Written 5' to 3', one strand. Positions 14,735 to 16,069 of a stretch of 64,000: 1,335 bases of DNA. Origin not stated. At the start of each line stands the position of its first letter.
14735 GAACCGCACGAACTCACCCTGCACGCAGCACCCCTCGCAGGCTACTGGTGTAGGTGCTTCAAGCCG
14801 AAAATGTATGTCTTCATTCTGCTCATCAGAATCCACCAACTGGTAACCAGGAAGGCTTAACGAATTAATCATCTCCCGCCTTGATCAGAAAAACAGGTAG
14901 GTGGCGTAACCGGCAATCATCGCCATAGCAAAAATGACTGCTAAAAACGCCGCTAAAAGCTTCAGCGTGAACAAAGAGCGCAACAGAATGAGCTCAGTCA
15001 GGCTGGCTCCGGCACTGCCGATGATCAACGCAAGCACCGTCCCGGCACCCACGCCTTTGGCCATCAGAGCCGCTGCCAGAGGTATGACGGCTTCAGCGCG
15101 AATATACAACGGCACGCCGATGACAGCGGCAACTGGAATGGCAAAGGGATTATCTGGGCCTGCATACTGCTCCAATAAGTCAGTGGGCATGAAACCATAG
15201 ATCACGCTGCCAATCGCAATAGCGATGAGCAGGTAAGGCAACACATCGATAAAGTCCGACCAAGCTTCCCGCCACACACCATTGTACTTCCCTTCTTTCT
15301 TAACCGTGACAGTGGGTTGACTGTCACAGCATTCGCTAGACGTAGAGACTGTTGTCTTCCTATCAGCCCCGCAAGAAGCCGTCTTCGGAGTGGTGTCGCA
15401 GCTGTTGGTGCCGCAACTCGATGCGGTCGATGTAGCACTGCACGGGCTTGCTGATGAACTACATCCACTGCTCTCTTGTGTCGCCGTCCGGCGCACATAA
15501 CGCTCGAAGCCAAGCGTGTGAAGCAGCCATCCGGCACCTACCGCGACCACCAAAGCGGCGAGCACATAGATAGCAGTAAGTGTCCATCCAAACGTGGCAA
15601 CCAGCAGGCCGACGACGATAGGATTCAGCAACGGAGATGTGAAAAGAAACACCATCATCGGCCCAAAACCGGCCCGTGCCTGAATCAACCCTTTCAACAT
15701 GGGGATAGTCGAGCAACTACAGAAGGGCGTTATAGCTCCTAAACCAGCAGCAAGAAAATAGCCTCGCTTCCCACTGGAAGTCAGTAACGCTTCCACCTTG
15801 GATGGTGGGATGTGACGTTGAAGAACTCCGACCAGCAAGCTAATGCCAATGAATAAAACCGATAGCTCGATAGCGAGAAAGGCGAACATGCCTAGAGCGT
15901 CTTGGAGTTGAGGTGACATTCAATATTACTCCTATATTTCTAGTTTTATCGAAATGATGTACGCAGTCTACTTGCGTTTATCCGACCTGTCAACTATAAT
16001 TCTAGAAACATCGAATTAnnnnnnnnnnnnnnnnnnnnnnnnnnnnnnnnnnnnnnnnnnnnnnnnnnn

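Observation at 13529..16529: ISL3-family element with ArsR/permease cargo nested inside the tnpA gene of an IS66-family element, with intact 8-bp target duplication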

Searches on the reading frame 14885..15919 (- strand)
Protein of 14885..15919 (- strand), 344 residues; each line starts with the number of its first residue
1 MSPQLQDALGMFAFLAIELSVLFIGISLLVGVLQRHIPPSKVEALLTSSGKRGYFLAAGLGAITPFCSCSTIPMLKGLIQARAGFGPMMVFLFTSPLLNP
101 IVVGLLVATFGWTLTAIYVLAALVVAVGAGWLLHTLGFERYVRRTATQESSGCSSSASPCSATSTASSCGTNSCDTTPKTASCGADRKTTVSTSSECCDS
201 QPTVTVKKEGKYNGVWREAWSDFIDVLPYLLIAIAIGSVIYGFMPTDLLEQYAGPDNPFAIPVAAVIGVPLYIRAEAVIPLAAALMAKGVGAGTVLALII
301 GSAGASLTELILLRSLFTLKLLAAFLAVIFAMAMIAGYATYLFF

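Call 9: search_protein_families(proteins=[window:14885-15919:-], library=ncbifam, max_evalue=0.01)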
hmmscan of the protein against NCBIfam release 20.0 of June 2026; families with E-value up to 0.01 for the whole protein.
window:14885-15919:- (344 aa): 3 families
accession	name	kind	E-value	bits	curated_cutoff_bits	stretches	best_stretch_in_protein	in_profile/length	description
NF033936.1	CuZnOut_SO0444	equivalog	2.5e-36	125.6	300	1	22-340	12-309/351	SO_0444 family Cu/Zn efflux transporter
NF040736.1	efflux_SaoE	equivalog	3.6e-25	89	325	2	22-140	20-139/352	efflux transporter SaoE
NF037962.1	arsenic_eff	subfamily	7.5e-08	32.1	100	1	23-268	8-222/287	arsenic efflux protein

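Call 12: profile_search(protein=window:14885-15919:-)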
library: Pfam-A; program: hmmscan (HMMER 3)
A. the first sequence (344 residues): domains with independent E <= 10: 4; with E <= 0.001: 1
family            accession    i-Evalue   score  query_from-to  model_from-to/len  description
ArsP_1            PF03773.19    8.6e-57   193.0       5-340         2-292/294  Predicted permease
SSP160            PF06933.16      0.035    12.8     146-196        97-147/758  Special lobe-specific silk protein SSP160
Maff2             PF12750.12       0.44    10.9     222-260         6-41/70  Maff2 family
Maff2             PF12750.12        4.2     7.7     115-131         6-22/70  Maff2 family

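Call 24: search_solved_structures(query=window:14885-15919:-, max_evalue=1)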
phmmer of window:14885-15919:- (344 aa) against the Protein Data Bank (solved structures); distinct sequences matched with E-value up to 1: 2.
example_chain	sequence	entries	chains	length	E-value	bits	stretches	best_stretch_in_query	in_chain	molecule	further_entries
2c4i_A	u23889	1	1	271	0.033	16.8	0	114-174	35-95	AVIDIN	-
6uxu_A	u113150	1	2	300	0.38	13.3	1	282-319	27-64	Chlorothalonil hydrolytic dehalogenase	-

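Call 27: find_homologous_proteins(query=window:14885-15919:-, max_evalue=1e-10)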
Query window:14885-15919:- (344 aa): 4510 proteins with E <= 1e-10 among 8000 candidates; the best 120 are listed.
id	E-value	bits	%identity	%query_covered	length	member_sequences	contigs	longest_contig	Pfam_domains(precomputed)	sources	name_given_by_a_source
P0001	1.2e-200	684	94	100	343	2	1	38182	PF03773.20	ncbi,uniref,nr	ncbi:permease [Halomonas piscis]|uniref:permease n=1 Tax=Halomonas piscis TaxID=3031727 RepID=UPI002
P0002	1.2e-199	680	93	100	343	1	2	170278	PF03773.20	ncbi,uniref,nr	ncbi:permease [Halomonas garicola]|uniref:permease n=1 Tax=Halomonas garicola TaxID=1690008 RepID=UP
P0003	3.3e-190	650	88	100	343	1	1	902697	PF03773.20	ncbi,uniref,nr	ncbi:permease [Thiohalophilus sp.]|uniref:permease n=1 Tax=Thiohalophilus sp. TaxID=3028392 RepID=UP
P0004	1.8e-185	634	86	100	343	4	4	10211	PF03773.20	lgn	-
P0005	4.2e-184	629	89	100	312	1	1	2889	PF03773.20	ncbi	-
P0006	4.7e-184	629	85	100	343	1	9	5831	PF03773.20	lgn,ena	-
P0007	8.4e-184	628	93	94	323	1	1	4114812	PF03773.20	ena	-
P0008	7.2e-183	625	84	100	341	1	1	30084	PF03773.20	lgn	-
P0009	3.3e-181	620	84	100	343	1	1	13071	PF03773.20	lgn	-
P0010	2.6e-180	617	85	100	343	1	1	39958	PF03773.20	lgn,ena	-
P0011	4.9e-178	610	85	100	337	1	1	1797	PF03773.20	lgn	-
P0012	1.1e-177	608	85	97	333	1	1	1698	PF03773.20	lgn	-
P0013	1.5e-173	595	84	97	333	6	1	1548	PF03773.20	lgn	-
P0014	1.1e-169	582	81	100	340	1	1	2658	PF03773.20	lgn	-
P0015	8.8e-169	579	81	100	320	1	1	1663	PF03773.20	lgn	-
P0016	3.6e-168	577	78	100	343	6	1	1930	PF03773.20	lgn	-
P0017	3.7e-168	577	99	79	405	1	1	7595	PF03773.20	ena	-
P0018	1.2e-167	575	79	100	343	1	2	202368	PF03773.20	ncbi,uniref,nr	ncbi:permease [Chromohalobacter sarecensis]|uniref:Permease n=1 Tax=Chromohalobacter sarecensis TaxI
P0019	9.2e-167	572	81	100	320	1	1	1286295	PF03773.20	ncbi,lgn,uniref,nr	ncbi:permease [Marinobacter sp. AL4B]|uniref:permease n=1 Tax=Marinobacter sp. AL4B TaxID=2871173 Re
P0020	8.0e-166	569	80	100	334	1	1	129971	PF03773.20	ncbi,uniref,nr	ncbi:permease [Chromohalobacter nigrandesensis]|uniref:permease n=1 Tax=Chromohalobacter nigrandesen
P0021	1.3e-165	569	78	100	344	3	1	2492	PF03773.20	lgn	-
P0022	3.7e-165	567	81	100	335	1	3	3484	PF03773.20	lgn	-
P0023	2.7e-163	561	80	100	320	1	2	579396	PF03773.20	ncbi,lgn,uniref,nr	ncbi:permease [Marinobacter adhaerens]|uniref:Permease n=1 Tax=Marinobacter adhaerens TaxID=1033846 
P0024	3.8e-163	561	76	100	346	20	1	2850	PF03773.20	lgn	-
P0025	1.9e-162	558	77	100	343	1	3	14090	PF03773.20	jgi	jgi:uncharacterized membrane protein YraQ (UPF0718 family)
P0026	3.6e-161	554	76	100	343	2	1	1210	PF03773.20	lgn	-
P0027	5.0e-161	554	77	100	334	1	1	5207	PF03773.20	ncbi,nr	ncbi:MAG: permease [Geobacteraceae bacterium]|nr:permease [Geobacteraceae bacterium]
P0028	1.5e-160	552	76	100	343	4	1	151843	PF03773.20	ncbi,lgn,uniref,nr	ncbi:permease [Halomonas sp. SpR1]|uniref:permease n=1 Tax=Halomonas sp. SpR1 TaxID=3050462 RepID=UP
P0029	2.6e-160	551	77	100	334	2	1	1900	PF03773.20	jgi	-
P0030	4.7e-160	550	77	100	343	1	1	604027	PF03773.20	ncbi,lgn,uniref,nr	ncbi:permease [Halomonas sp. SpR8]|uniref:permease n=1 Tax=Halomonas sp. SpR8 TaxID=3050463 RepID=UP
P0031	1.1e-159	549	77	100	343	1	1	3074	PF03773.20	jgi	jgi:uncharacterized membrane protein YraQ (UPF0718 family)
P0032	1.6e-159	549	76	100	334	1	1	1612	PF03773.20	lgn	-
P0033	1.4e-158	546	84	88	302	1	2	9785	PF03773.20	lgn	-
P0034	2.9e-157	541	84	88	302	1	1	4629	PF03773.20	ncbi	-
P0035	4.5e-157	541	75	100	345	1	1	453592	PF03773.20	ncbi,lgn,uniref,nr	ncbi:hypothetical protein SAMN05660479_01224 [Microbulbifer thermotolerans]|uniref:permease n=1 Tax=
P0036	7.0e-157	540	76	100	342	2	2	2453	PF03773.20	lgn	-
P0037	2.4e-156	538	76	100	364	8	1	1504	PF03773.20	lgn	-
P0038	3.8e-156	538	75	100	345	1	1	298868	PF03773.20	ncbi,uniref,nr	ncbi:permease [Microbulbifer thermotolerans]|uniref:permease n=1 Tax=Microbulbifer thermotolerans Ta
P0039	2.3e-155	535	74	100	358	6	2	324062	PF03773.20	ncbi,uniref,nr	ncbi:permease [Microbulbifer thermotolerans]|uniref:permease n=1 Tax=Microbulbifer thermotolerans Ta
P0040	9.8e-155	533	76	100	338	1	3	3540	PF03773.20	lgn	-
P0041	9.7e-154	530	74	100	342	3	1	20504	PF03773.20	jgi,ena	-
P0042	1.2e-153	529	74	100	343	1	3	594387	PF03773.20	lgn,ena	-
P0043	1.5e-153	529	74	100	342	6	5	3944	PF03773.20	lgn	-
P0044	4.1e-153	528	87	85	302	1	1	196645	PF03773.20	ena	-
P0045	5.1e-153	527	73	100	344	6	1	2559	PF03773.20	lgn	-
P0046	6.5e-153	527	73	100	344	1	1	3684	PF03773.20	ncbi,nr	ncbi:MAG TPA: permease [Guyparkeria sp.]|nr:permease [Guyparkeria sp.]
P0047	9.6e-152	523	73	100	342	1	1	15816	PF03773.20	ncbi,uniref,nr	uniref:permease n=1 Tax=Marinobacterium profundum TaxID=1714300 RepID=UPI0008359FE6|nr:permease [Mar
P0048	1.9e-151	522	75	100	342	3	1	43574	PF03773.20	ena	-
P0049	4.2e-151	521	73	99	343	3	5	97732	PF03773.20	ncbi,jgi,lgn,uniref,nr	ncbi:permease [Stutzerimonas nitrititolerans]|uniref:permease n=1 Tax=Stutzerimonas nitrititolerans 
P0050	4.9e-151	521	73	100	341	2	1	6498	PF03773.20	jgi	jgi:uncharacterized membrane protein YraQ (UPF0718 family)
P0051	1.2e-150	520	74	100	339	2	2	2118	PF03773.20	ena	-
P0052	3.9e-150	518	73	100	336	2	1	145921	PF03773.20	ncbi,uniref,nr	ncbi:permease [Xenorhabdus sp. Reich]|uniref:Permease n=1 Tax=Xenorhabdus littoralis TaxID=2582835 R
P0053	1.6e-149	516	71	100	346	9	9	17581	PF03773.20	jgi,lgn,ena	-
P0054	4.4e-149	514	72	100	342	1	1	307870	PF03773.20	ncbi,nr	ncbi:TPA: permease [Serratia liquefaciens]|nr:permease [Serratia liquefaciens]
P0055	1.1e-148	513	73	100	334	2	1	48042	PF03773.20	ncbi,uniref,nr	ncbi:permease [Xenorhabdus anantnagensis]|uniref:Permease n=1 Tax=Xenorhabdus anantnagensis TaxID=30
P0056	1.4e-148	513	96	71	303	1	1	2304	PF03773.20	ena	-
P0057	1.4e-148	513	73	100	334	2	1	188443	PF03773.20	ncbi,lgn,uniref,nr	ncbi:permease [Xenorhabdus koppenhoeferi]|uniref:Permease n=1 Tax=Xenorhabdus koppenhoeferi TaxID=35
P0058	1.7e-148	512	72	100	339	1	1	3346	PF03773.20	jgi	-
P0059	2.1e-148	512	73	100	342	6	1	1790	PF03773.20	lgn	-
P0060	2.3e-148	512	66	100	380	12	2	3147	PF03773.20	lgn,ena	-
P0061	2.6e-148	512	73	100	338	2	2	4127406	PF03773.20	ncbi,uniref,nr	ncbi:permease [Shewanella dokdonensis]|uniref:Permease n=2 Tax=Shewanella dokdonensis TaxID=712036 R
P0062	5.0e-148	511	73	100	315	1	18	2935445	PF03773.20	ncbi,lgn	ncbi:permease [Deferribacteres bacterium DY0037]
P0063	5.6e-148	511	73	100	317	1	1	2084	PF03773.20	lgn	-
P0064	7.8e-148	510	72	99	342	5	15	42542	PF03773.20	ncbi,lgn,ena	ncbi:permease [Pseudomonas aeruginosa]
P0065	1.1e-147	510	74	100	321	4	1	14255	PF03773.20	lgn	-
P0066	1.1e-146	506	70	100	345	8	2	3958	PF03773.20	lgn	-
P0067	1.7e-146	506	71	100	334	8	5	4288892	PF03773.20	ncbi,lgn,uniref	ncbi:permease [Xenorhabdus nematophila]|uniref:permease n=1 Tax=Xenorhabdus nematophila TaxID=628 Re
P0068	6.0e-146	504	73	100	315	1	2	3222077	PF03773.20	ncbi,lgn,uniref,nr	ncbi:permease [Denitrovibrio acetiphilus DSM 12809]|uniref:Permease n=1 Tax=Denitrovibrio acetiphilu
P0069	2.7e-145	502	71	100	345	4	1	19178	PF03773.20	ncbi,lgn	-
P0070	3.2e-145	502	75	100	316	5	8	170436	PF03773.20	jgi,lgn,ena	-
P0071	1.1e-144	500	98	68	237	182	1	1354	PF03773.20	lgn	-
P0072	2.6e-144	499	74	100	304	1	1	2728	PF03773.20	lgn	-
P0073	9.9e-144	497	69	100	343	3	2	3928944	PF03773.20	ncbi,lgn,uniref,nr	ncbi:permease [Sedimenticola thiotaurini]|uniref:Permease n=1 Tax=Sedimenticola thiotaurini TaxID=15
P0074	1.1e-143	497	71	100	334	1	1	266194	PF03773.20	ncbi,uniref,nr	ncbi:putative two-component membrane permease complex subunit [Xenorhabdus beddingii]|uniref:Putativ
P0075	2.8e-143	495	69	100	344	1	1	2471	PF03773.20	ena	-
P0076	5.1e-143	494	70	100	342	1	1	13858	PF03773.20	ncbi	ncbi:MAG: permease [Puniceicoccales bacterium]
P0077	6.9e-143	494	71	100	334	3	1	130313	PF03773.20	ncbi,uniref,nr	ncbi:permease [Xenorhabdus sp. PR6a]|uniref:permease n=1 Tax=Xenorhabdus sp. PR6a TaxID=3025877 RepI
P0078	2.6e-142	492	72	100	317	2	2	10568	PF03773.20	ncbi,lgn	-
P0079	2.8e-142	492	70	100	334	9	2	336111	PF03773.20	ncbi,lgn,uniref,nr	ncbi:permease [Xenorhabdus thuongxuanensis]|uniref:Putative two-component membrane permease complex 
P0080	3.2e-142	492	73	100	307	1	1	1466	PF03773.20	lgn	-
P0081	5.3e-142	491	70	100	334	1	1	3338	PF03773.20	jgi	-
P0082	6.1e-142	491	71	100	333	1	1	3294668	PF03773.20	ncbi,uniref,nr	ncbi:permease [Xenorhabdus ishibashii]|uniref:Putative two-component membrane permease complex subun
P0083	8.5e-142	490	71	100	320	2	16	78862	PF03773.20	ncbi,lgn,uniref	ncbi:permease [Halomonas sp. NPDC076908]|uniref:permease n=1 Tax=Halomonas sp. NPDC076908 TaxID=3390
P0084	1.3e-141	490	68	100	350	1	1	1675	PF03773.20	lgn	-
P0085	1.6e-141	489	70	99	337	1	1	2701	PF03773.20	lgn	-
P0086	1.7e-141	489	70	100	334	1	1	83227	PF03773.20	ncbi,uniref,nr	ncbi:permease [Xenorhabdus sp. IM139775]|uniref:permease n=1 Tax=Xenorhabdus sp. IM139775 TaxID=3025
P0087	1.9e-141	489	71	97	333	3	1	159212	PF03773.20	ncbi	-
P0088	3.0e-141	489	69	100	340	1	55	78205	PF03773.20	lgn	-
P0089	9.4e-141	487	71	100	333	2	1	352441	PF03773.20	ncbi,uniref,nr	ncbi:permease [Xenorhabdus sp. PB62.4]|uniref:permease n=1 Tax=Xenorhabdus sp. PB62.4 TaxID=1851573 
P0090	1.8e-140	486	70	100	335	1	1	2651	PF03773.20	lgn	-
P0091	2.0e-140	486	69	97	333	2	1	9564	PF03773.20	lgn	-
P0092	2.7e-140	485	72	100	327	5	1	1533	PF03773.20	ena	-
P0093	3.0e-140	485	71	100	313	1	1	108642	PF03773.20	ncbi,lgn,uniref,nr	ncbi:permease [Cephaloticoccus primus]|uniref:Permease n=1 Tax=Cephaloticoccus primus TaxID=1548207 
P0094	5.1e-140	485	72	100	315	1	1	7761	PF03773.20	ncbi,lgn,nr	ncbi:MAG TPA: permease [Halomonas sp.]|nr:permease [Halomonas sp.]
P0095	6.2e-140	484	70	100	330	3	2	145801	PF03773.20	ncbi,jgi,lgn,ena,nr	ncbi:MAG: permease [Thiopseudomonas sp.]|nr:permease [Thiopseudomonas sp.] MCK9465553.1 permease [Th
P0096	8.0e-140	484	71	100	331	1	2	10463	PF03773.20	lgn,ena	-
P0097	2.0e-139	483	72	100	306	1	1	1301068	PF03773.20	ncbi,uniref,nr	ncbi:permease [Marinobacter sp. F3R08]|uniref:permease n=1 Tax=Marinobacter sp. F3R08 TaxID=2841559 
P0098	5.9e-139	481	76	94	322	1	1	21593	PF03773.20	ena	-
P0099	4.3e-138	478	70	100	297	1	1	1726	PF03773.20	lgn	-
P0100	6.8e-138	478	71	100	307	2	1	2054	PF03773.20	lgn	-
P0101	7.5e-138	477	72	100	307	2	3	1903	PF03773.20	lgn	-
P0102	9.5e-138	477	71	100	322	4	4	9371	PF03773.20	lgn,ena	-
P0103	1.4e-137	477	68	100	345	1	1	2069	PF03773.20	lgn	-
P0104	2.5e-137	476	83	79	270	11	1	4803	PF03773.20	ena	-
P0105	4.8e-137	475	71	100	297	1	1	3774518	PF03773.20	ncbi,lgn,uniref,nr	ncbi:permease [Marinobacter apostichopi]|uniref:permease n=1 Tax=Marinobacter apostichopi TaxID=3035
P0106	8.8e-137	474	66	100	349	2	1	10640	PF03773.20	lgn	-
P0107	2.4e-136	472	70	100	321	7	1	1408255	PF03773.20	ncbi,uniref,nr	ncbi:permease [Cobetia sp. 1CM21F]|uniref:permease n=1 Tax=Cobetia sp. 1CM21F TaxID=2929163 RepID=UP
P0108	3.8e-136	472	68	100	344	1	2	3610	PF03773.20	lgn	-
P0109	2.5e-135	469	69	100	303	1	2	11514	PF03773.20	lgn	-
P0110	2.6e-135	469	69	100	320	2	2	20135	PF03773.20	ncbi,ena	ncbi:unnamed protein product [Ectocarpus sp. 12 AP-2014]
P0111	2.5e-134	466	65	100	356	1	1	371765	PF03773.20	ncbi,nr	ncbi:permease [Granulosicoccaceae sp. 1_MG-2023]|nr:permease [Granulosicoccaceae sp. 1_MG-2023]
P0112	1.8e-133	463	66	100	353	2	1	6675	PF03773.20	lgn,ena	-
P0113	1.0e-132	461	69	100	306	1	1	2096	PF03773.20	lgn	-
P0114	1.0e-132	461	66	100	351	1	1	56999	PF03773.20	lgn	-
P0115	8.1e-132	458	69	100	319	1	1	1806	PF03773.20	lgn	-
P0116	1.9e-131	456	66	100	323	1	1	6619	PF03773.20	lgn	-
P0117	4.0e-131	455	63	100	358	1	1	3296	PF03773.20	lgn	-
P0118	7.3e-131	454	65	100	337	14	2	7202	PF03773.20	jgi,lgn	-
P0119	1.0e-130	454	65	100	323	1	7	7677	PF03773.20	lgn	-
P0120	2.8e-130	453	68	100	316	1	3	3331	PF03773.20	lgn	-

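Call 28: find_encoding_contigs(protein=P0019, flank=5000, max_places=2)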
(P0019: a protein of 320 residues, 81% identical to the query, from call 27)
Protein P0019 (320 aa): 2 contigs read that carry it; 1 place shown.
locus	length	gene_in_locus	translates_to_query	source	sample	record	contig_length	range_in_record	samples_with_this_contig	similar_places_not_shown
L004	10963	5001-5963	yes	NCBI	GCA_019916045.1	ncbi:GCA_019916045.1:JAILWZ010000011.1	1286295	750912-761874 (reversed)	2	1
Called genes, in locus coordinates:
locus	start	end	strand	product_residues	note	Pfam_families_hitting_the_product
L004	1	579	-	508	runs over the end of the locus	PF01970:TctA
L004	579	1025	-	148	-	PF07331:TctB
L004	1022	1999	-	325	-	PF03401:TctC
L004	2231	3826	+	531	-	PF17203:sCache_3_2, PF13188:PAS_8 (faint), PF00989:PAS, PF14689:SPOB_a (weak), PF02518:HATPase_c, PF14501:HATPase_c_5 (weak)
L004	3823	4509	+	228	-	PF00072:Response_reg, PF20714:HTH_64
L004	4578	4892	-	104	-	PF12840:HTH_20, PF01022:HTH_5 (weak), PF12802:MarR_2 (weak), PF09339:HTH_IclR (weak)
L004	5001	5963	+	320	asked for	PF03773:ArsP_1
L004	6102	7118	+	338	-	PF08240:ADH_N, PF00107:ADH_zinc_N, PF13602:ADH_zinc_N_2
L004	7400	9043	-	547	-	PF01645:Glu_synthase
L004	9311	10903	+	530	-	PF02028:BCCT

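Call 29: find_encoding_contigs(protein=P0067, flank=5000, max_places=2)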
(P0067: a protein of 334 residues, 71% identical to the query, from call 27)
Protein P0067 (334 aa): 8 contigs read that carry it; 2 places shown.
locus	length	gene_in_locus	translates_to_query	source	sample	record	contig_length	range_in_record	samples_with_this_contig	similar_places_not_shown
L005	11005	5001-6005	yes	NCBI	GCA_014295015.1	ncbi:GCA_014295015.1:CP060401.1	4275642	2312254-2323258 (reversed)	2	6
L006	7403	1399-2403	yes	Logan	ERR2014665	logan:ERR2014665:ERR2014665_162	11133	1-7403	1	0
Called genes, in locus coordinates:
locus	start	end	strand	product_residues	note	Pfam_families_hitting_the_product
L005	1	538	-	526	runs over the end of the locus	PF03741:TerC, PF00571:CBS (weak), PF03471:CorC_HlyC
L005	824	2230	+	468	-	PF03446:NAD_binding_2, PF00393:6PGD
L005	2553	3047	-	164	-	PF04073:tRNA_edit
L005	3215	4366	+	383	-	PF00465:Fe-ADH, PF13685:Fe-ADH_2, PF25137:ADH_Fe_C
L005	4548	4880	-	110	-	PF12840:HTH_20, PF01022:HTH_5, PF12802:MarR_2 (weak), PF09339:HTH_IclR (faint)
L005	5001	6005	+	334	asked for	PF03773:ArsP_1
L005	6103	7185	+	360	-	PF01209:Ubie_methyltran, PF13489:Methyltransf_23, PF01728:FtsJ (weak), PF01135:PCMT, PF08241:Methyltransf_11, PF08242:Methyltransf_12, PF13649:Methyltransf_25, PF13847:Methyltransf_31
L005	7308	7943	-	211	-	PF01502:PRA-CH, PF01503:PRA-PH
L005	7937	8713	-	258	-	PF00977:His_biosynth, PF01207:Dus (faint)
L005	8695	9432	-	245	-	PF00977:His_biosynth, PF00290:Trp_syntA (faint), PF04131:NanE (faint), PF01207:Dus (faint), PF03060:NMO (faint)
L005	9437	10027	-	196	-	PF00117:GATase, PF01174:SNO (weak), PF07722:Peptidase_C26 (faint)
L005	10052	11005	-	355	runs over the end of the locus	PF08645:PNK3P (weak), PF13419:HAD_2 (faint), PF13242:Hydrolase_like, PF00475:IGPD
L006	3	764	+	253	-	?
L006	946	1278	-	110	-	PF12840:HTH_20, PF01022:HTH_5, PF12802:MarR_2 (weak), PF09339:HTH_IclR (faint)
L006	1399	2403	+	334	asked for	PF03773:ArsP_1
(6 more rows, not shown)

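Call 30: find_encoding_contigs(protein=P0068, flank=5000, max_places=2)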
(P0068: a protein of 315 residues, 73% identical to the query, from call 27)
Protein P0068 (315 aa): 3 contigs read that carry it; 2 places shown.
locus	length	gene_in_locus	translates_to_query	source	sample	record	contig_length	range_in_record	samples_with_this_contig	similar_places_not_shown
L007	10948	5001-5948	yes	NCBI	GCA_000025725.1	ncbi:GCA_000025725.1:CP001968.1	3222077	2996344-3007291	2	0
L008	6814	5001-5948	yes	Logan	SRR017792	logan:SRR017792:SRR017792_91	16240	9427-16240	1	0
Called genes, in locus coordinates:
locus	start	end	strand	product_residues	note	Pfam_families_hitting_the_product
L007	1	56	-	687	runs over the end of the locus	PF02092:tRNA_synt_2f, PF05746:DALR_1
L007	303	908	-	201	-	PF00694:Aconitase_C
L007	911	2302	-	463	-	PF00330:Aconitase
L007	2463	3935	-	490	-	PF21563:Mcp40H-20_sensor, PF00672:HAMP, PF00512:HisKA, PF02518:HATPase_c, PF14501:HATPase_c_5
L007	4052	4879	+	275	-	PF00990:GGDEF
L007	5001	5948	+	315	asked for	PF03773:ArsP_1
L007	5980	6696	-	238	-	PF00117:GATase, PF07722:Peptidase_C26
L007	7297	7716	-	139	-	-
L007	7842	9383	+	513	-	PF22483:Mu-transpos_C_2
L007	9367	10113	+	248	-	PF00004:AAA (faint), PF00270:DEAD (faint), PF01695:IstB_IS21, PF20720:nSTAND3 (faint), PF00308:Bac_DnaA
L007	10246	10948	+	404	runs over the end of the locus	PF00872:Transposase_mut, PF10551:MULE (faint)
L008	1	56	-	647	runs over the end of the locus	PF02092:tRNA_synt_2f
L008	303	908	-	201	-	PF00694:Aconitase_C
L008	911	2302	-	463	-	PF00330:Aconitase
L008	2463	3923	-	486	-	PF21563:Mcp40H-20_sensor, PF00672:HAMP, PF00512:HisKA, PF02518:HATPase_c, PF14501:HATPase_c_5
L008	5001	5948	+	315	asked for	PF03773:ArsP_1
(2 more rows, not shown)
